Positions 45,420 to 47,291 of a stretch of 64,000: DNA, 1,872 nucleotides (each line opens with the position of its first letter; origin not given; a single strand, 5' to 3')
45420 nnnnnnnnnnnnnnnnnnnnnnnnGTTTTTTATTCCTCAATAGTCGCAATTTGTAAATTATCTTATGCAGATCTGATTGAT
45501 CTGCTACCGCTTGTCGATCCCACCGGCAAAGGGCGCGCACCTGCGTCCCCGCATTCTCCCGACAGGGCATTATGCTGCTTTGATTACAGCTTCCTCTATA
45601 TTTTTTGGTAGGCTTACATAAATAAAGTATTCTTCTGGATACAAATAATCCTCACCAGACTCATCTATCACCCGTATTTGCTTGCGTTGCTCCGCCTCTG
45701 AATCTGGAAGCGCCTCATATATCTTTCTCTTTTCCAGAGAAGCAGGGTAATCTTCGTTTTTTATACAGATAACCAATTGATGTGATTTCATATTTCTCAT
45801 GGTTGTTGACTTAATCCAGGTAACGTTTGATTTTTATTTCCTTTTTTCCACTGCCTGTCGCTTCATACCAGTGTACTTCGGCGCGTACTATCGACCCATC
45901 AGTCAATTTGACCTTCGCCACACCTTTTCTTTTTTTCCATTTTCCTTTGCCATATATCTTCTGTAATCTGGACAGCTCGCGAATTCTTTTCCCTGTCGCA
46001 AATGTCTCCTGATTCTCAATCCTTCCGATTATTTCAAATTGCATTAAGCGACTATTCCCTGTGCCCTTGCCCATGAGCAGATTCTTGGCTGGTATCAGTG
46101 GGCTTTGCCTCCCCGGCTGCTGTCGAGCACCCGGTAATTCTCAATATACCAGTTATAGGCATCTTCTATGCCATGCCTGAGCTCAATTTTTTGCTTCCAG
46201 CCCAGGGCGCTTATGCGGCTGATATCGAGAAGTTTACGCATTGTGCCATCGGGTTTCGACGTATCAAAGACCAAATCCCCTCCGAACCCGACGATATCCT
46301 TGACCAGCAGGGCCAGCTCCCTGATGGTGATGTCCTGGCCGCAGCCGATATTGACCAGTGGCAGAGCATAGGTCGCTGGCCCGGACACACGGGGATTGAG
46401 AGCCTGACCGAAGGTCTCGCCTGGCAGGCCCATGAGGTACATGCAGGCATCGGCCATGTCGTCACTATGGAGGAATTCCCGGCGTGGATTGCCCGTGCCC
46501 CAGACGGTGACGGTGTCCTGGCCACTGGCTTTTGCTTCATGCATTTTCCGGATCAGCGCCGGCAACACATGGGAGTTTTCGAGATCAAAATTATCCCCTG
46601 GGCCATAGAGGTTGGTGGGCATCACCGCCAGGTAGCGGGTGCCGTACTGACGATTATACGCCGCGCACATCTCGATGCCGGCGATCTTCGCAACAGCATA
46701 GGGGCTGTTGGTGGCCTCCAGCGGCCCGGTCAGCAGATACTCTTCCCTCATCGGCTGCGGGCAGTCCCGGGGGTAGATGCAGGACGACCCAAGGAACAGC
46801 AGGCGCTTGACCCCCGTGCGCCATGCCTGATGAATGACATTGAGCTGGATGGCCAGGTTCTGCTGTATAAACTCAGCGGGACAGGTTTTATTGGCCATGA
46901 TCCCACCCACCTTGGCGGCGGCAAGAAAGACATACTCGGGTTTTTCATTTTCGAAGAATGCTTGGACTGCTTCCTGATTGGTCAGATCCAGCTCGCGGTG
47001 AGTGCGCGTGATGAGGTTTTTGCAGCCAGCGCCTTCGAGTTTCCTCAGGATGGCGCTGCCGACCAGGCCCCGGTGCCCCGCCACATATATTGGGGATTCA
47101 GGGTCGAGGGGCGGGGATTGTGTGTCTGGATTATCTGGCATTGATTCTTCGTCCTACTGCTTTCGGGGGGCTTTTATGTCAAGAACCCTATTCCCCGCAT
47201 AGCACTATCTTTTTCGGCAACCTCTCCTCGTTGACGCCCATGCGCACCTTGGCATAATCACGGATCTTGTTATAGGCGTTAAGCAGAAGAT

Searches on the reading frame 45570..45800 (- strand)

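Call 3: search_protein_families(library=pfam, proteins=[window:45570-45800:-], max_evalue=0.01)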
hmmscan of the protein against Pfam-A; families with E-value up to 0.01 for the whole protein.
window:45570-45800:- (76 aa): 0 families

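Call 6: search_protein_families(library=ncbifam, proteins=[window:45570-45800:-], max_evalue=1)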
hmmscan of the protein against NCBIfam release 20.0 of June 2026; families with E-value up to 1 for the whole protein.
window:45570-45800:- (76 aa): 1 family
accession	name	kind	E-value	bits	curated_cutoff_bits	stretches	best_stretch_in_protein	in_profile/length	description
TIGR01098.1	3A0109s03R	subfamily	0.012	15.1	112.05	1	4-73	179-247/253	phosphate/phosphite/phosphonate ABC transporter substrate-binding protein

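Call 9: search_protein_families(library=padloc, proteins=[window:45570-45800:-], max_evalue=1)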
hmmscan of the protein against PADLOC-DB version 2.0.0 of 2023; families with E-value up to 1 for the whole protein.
window:45570-45800:- (76 aa): 0 families

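Call 64: search_protein_families(library=pfam, proteins=[window:45570-45800:-], max_evalue=0.1)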
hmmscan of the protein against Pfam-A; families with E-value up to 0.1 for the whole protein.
window:45570-45800:- (76 aa): 0 families

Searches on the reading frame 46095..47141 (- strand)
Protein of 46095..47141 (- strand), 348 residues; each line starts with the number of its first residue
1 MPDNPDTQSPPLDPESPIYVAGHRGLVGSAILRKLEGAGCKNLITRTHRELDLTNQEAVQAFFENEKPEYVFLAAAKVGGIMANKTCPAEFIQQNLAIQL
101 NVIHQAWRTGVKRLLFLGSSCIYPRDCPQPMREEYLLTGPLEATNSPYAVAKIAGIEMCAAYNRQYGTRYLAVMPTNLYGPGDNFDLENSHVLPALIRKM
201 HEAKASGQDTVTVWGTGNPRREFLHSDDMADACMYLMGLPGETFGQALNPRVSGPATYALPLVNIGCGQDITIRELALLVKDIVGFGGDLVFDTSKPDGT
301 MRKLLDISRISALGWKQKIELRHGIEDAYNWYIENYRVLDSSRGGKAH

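Call 3: search_protein_families(library=pfam, proteins=[window:46095-47141:-], max_evalue=0.01)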
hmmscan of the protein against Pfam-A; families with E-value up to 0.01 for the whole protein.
window:46095-47141:- (348 aa): 4 families
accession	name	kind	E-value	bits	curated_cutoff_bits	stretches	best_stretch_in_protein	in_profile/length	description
PF01370.27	Epimerase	-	1.5e-65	221.4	20.9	1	18-238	1-226/240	NAD dependent epimerase/dehydratase family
PF16363.11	GDP_Man_Dehyd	-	1.4e-16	61.4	27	1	50-327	58-331/332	GDP-mannose 4,6 dehydratase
PF04321.23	RmlD_sub_bind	-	4e-06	26.6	27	1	18-77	3-61/287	RmlD substrate binding domain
PF02719.21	Polysacc_synt_2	-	0.0016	18.1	20.2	1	52-117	62-126/293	Polysaccharide biosynthesis protein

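Call 6: search_protein_families(library=ncbifam, proteins=[window:46095-47141:-], max_evalue=1)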
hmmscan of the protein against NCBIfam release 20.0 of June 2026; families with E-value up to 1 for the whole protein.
window:46095-47141:- (348 aa): 14 families
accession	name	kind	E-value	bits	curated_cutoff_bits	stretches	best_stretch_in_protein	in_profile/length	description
NF047922.1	GDPFucSynFcl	equivalog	1.3e-143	478.1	500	1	17-336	4-305/308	GDP-L-fucose synthase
TIGR01181.1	dTDP_gluc_dehyt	equivalog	1.3e-16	60.6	365.1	1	50-337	56-316/321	dTDP-glucose 4,6-dehydratase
TIGR01179.1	galE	equivalog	1.7e-15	56.7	262.3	1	49-335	52-328/332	UDP-glucose 4-epimerase GalE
TIGR04180.1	EDH_00030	hypoth_equivalog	1e-13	51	475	1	68-286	71-258/297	NAD-dependent 4,6-dehydratase LegB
NF007490.0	PRK10084.1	subfamily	5.4e-10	38.8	649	1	49-342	55-344/361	dTDP-glucose 4,6-dehydratase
NF007582.0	PRK10217.1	equivalog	7e-09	35.2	698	1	135-336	147-335/355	dTDP-glucose 4,6-dehydratase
NF042422.1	oxyalk_red_OleD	equivalog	0.00027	20.4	580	1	51-199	48-183/329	2-alkyl-3-oxoalkanoate reductase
TIGR01214.1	rmlD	equivalog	0.00031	19.9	224.05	1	18-79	2-62/285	dTDP-4-dehydrorhamnose reductase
TIGR03466.1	HpnA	hypoth_equivalog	0.00051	19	367.65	1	18-184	3-176/327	hopanoid-associated sugar epimerase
NF011728.1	PRK15181.1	equivalog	0.00085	18.4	760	1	70-341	93-346/348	Vi polysaccharide biosynthesis UDP-N-acetylglucosaminuronic acid C-4 epimerase TviC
TIGR02622.1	CDP_4_6_dhtase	equivalog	0.0083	15.3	278.45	1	40-164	50-174/352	CDP-glucose 4,6-dehydratase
NF007956.0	PRK10675.1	subfamily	0.021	13.9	394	1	49-153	55-154/338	UDP-glucose 4-epimerase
TIGR02197.1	heptose_epim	equivalog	0.051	12.7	274.6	1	20-237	3-230/316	ADP-glyceromanno-heptose 6-epimerase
NF005754.0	PRK07578.1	equivalog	0.21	11.4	167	1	18-65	3-52/200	short chain dehydrogenase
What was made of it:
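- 46095..47141 (-): fcl (GDP-L-fucose synthase-type epimerase/reductase). It has a ~17-aa N-terminal extension before the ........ Rossmann start. NF047922 at 478 bits and PF01370 E=1.5e-65 (calls 3, 6).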
